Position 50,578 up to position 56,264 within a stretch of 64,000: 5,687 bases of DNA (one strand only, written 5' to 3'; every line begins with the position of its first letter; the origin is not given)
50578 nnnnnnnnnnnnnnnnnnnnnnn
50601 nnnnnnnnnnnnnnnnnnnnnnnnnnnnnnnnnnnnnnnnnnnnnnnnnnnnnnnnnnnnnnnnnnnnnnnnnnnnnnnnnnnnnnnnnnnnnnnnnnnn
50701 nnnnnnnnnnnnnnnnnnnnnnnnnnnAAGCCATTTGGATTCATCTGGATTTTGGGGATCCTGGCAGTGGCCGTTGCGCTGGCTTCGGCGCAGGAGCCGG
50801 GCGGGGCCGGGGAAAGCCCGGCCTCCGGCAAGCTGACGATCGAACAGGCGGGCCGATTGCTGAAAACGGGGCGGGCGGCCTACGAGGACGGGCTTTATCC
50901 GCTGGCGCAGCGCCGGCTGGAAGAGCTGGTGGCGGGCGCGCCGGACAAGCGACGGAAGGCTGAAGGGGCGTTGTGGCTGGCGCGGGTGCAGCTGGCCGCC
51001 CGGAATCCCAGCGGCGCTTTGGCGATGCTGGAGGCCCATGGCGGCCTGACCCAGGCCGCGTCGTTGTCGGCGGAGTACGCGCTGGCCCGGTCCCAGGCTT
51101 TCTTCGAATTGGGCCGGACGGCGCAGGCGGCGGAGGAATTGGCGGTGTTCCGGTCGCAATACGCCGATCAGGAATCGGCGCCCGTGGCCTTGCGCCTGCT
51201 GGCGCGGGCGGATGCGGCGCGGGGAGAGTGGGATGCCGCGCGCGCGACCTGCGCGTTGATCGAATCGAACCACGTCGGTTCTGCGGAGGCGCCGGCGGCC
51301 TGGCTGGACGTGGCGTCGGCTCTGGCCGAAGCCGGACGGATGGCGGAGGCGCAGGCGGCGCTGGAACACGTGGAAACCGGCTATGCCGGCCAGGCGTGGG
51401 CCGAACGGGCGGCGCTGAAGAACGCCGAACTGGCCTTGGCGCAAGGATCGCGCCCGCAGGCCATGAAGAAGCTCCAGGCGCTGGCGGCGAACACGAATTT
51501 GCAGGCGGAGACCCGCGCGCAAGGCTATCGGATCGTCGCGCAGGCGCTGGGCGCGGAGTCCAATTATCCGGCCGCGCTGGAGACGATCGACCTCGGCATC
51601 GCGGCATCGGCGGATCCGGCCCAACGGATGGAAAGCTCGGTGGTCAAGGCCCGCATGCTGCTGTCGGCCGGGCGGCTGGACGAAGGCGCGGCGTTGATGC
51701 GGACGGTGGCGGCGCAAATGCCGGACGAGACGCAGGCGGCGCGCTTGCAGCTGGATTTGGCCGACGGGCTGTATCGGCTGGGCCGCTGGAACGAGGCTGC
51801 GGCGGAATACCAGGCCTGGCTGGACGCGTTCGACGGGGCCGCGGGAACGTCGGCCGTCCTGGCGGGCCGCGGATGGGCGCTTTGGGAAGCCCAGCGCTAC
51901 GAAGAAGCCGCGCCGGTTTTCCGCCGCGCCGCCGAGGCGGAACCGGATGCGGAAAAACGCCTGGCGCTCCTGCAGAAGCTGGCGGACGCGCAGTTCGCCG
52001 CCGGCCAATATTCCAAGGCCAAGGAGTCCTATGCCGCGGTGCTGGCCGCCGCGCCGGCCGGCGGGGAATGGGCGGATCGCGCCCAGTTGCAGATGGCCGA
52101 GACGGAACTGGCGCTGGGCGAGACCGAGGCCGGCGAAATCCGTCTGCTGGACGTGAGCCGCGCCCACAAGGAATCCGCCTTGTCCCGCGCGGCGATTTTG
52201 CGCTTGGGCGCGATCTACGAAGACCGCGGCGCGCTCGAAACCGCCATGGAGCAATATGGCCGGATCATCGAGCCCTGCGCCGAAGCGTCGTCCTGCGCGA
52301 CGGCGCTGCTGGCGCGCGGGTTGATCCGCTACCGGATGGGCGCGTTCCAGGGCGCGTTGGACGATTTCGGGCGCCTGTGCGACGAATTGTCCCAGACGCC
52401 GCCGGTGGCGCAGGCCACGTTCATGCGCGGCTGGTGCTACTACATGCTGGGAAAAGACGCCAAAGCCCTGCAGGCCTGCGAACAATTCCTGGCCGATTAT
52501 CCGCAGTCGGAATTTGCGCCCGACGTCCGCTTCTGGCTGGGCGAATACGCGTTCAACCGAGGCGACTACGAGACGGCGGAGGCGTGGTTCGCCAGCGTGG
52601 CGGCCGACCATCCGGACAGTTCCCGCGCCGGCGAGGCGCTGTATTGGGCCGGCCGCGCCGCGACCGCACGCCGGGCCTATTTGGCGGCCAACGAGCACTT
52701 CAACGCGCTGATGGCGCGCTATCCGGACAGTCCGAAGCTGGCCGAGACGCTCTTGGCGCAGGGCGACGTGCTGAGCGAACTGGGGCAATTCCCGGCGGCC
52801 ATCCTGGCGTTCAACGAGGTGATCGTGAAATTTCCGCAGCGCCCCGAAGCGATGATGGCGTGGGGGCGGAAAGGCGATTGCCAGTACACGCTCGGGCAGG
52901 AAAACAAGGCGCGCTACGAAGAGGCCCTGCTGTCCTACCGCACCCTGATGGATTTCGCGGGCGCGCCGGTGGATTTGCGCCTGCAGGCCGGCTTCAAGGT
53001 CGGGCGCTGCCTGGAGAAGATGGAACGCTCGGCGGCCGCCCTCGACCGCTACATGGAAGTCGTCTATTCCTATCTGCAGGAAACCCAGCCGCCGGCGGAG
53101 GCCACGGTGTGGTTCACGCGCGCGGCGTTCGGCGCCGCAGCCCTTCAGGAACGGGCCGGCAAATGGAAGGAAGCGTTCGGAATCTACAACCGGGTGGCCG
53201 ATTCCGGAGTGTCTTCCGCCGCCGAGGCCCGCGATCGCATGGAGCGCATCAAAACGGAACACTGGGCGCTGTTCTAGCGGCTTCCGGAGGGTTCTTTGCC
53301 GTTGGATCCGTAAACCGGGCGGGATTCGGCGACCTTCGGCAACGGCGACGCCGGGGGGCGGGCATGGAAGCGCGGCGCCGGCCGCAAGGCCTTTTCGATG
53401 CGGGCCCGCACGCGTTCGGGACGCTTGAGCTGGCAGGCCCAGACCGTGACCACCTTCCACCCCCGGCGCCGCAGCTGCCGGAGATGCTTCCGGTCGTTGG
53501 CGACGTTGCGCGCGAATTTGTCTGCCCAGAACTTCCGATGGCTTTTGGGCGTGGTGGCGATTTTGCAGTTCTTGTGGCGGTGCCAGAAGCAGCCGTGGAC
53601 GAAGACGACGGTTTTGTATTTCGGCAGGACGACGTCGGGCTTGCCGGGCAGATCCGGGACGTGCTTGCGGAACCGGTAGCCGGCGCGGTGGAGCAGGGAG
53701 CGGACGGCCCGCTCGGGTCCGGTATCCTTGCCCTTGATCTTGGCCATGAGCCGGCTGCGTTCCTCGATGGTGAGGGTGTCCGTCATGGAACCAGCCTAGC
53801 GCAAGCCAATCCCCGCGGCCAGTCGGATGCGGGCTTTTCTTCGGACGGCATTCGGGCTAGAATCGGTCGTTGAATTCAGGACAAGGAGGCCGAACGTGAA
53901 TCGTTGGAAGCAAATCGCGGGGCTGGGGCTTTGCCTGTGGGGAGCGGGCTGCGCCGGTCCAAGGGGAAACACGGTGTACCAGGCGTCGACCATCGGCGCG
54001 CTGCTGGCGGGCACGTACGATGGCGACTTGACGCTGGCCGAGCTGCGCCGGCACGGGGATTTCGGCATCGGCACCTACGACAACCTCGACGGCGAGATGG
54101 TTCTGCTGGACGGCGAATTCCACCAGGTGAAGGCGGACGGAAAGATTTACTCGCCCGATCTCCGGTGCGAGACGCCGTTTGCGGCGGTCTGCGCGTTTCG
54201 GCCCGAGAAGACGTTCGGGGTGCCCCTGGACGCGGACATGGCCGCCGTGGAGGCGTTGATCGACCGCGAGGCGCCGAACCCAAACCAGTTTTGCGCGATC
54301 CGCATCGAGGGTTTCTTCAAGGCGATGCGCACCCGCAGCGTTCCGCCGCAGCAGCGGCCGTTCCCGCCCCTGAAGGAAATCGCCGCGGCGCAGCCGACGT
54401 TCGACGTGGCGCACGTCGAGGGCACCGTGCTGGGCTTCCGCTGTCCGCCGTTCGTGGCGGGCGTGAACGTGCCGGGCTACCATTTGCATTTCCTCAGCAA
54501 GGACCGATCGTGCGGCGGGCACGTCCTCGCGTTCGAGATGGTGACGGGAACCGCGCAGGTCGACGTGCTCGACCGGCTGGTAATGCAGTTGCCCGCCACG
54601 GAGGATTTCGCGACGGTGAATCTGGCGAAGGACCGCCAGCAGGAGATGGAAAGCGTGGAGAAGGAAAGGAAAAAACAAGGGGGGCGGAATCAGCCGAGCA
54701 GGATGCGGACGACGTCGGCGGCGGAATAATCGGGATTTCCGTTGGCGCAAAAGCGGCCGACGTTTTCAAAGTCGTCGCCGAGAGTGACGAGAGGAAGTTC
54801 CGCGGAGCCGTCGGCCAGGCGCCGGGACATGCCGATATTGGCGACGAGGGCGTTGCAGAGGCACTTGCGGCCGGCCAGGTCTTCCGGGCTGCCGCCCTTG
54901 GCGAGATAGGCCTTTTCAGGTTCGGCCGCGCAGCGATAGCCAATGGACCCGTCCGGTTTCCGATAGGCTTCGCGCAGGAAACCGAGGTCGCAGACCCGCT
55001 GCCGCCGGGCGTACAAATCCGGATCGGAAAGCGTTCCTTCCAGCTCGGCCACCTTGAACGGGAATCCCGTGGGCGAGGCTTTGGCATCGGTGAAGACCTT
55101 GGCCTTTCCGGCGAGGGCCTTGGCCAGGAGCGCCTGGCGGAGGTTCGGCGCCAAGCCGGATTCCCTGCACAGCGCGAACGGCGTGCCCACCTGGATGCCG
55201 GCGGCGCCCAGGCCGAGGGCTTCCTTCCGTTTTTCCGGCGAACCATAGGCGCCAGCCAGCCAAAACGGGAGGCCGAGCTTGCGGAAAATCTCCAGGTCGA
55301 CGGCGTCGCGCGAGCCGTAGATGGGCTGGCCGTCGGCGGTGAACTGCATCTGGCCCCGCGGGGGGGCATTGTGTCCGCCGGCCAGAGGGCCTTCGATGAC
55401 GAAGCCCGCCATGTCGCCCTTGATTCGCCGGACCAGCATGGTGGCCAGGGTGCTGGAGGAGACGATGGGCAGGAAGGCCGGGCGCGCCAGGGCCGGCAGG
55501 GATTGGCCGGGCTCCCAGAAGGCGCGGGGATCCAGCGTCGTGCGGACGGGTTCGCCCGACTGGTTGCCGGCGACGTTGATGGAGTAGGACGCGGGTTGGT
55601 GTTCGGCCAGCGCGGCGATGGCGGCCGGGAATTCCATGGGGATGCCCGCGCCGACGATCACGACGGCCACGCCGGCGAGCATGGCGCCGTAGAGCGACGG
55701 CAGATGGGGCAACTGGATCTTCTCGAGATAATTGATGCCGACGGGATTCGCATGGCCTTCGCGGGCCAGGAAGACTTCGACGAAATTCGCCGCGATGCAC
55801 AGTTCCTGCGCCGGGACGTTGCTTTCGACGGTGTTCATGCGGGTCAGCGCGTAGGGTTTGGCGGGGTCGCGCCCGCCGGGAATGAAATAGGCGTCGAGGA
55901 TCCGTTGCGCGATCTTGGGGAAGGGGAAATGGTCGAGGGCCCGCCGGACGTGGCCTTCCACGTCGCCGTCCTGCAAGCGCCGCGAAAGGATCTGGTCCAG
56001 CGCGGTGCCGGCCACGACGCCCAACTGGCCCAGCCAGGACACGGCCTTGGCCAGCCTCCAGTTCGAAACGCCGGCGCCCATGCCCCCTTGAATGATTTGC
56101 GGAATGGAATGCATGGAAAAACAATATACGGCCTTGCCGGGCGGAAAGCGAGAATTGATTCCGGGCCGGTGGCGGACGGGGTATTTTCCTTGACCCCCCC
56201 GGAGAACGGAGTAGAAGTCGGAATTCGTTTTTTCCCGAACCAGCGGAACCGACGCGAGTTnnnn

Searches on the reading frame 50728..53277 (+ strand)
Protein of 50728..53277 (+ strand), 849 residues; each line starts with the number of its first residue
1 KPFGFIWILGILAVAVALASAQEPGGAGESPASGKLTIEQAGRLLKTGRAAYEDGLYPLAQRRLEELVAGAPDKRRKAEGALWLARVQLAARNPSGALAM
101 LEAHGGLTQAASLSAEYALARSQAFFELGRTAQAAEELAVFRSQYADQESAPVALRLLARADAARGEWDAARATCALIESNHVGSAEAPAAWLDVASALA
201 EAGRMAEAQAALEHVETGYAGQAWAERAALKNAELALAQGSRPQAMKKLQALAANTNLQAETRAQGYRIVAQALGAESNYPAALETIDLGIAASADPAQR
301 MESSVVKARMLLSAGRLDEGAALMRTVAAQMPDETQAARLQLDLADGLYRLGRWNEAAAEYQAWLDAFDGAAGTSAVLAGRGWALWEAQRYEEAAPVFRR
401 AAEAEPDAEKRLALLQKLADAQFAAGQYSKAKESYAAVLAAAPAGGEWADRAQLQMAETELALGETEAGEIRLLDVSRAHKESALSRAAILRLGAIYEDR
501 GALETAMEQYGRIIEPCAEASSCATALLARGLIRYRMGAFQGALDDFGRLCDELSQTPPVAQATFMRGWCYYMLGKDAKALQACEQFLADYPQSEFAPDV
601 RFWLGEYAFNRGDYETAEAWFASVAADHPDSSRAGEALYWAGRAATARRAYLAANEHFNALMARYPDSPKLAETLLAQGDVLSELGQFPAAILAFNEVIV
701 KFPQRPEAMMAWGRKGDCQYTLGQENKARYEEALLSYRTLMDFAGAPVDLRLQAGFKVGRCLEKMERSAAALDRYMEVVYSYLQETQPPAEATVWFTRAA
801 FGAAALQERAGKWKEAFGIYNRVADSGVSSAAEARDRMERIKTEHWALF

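Call 75: search_protein_families(library=pfam, proteins=[window:50728-53277:+], max_evalue=0.00001)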
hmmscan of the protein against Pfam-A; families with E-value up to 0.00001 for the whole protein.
window:50728-53277:+ (849 aa): 12 families
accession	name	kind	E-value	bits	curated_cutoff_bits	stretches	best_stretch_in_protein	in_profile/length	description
PF13432.12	TPR_16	-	2.6e-28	98.5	32.7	0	342-408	1-64/65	Tetratricopeptide repeat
PF13174.12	TPR_6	-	9.6e-26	89.1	26.3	1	563-594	2-33/33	Tetratricopeptide repeat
PF14559.12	TPR_19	-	3.9e-19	69.2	25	0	385-448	1-61/68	Tetratricopeptide repeat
PF07719.23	TPR_2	-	3.3e-18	64.7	27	0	377-407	3-33/34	Tetratricopeptide repeat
PF13428.12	TPR_14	-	1.4e-16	59.8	23.5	0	673-713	2-42/44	Tetratricopeptide repeat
PF09976.15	TPR_21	-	1.1e-12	48.6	25.5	0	373-509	18-135/193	Tetratricopeptide repeat-like domain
PF13424.12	TPR_12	-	5.3e-12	46.2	30.1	0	337-403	2-73/77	Tetratricopeptide repeat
PF00515.34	TPR_1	-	2.5e-10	40.2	27.8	0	565-586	5-26/34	Tetratricopeptide repeat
PF13181.12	TPR_8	-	3.7e-10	39.6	25.7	0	381-407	7-33/34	Tetratricopeptide repeat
PF25058.1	ARM_TT21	-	2.1e-07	31.5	27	0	176-258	44-126/155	Tetratricopeptide repeat protein 21 ARM repeat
PF13525.12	YfiO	-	4.1e-06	27.1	25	0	636-715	6-85/203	Outer membrane lipoprotein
PF12895.13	ANAPC3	-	7.7e-06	26.5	27.2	0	389-433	3-44/82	Anaphase-promoting complex, cyclosome, subunit 3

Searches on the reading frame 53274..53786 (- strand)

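Call 75: search_protein_families(library=pfam, proteins=[window:53274-53786:-], max_evalue=0.00001)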
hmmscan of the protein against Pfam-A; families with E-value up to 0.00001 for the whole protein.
window:53274-53786:- (170 aa): 1 family
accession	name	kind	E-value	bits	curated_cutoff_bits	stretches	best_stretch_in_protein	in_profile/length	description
PF03852.21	Vsr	-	2e-29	101.7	27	1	2-72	1-71/74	DNA mismatch endonuclease Vsr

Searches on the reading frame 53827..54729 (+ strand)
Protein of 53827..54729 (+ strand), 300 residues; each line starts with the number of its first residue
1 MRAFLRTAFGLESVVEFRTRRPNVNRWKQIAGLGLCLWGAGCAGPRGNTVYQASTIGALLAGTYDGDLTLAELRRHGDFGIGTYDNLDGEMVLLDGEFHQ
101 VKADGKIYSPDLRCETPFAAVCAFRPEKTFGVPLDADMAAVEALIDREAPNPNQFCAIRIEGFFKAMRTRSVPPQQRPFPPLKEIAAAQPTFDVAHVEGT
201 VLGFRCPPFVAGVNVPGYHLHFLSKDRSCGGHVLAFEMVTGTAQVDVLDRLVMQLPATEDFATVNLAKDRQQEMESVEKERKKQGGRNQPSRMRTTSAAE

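Call 75: search_protein_families(library=pfam, proteins=[window:53827-54729:+], max_evalue=0.00001)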
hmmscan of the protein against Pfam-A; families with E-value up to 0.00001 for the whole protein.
window:53827-54729:+ (300 aa): 1 family
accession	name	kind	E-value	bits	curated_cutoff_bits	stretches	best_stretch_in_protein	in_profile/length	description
PF03306.18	AAL_decarboxy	-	1.4e-78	263.7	25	1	50-267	1-218/219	Alpha-acetolactate decarboxylase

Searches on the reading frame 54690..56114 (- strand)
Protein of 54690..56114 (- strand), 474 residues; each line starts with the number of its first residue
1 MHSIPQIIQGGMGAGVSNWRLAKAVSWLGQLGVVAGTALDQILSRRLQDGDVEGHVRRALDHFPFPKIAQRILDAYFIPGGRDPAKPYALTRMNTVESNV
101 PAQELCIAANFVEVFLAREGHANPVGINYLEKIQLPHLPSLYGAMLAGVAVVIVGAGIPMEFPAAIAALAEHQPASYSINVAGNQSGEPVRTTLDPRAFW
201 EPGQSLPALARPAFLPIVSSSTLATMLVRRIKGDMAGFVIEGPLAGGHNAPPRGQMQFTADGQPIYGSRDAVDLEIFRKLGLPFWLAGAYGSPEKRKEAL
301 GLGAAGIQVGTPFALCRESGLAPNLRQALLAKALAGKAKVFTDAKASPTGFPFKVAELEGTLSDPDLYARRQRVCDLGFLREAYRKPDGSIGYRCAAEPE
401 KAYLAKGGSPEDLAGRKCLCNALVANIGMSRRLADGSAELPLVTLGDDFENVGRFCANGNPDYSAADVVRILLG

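Call 75: search_protein_families(library=pfam, proteins=[window:54690-56114:-], max_evalue=0.00001)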
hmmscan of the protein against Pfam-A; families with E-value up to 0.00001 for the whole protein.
window:54690-56114:- (474 aa): 1 family
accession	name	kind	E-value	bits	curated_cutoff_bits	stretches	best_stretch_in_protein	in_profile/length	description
PF03060.21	NMO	-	1.8e-13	51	28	1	215-334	140-246/331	Nitronate monooxygenase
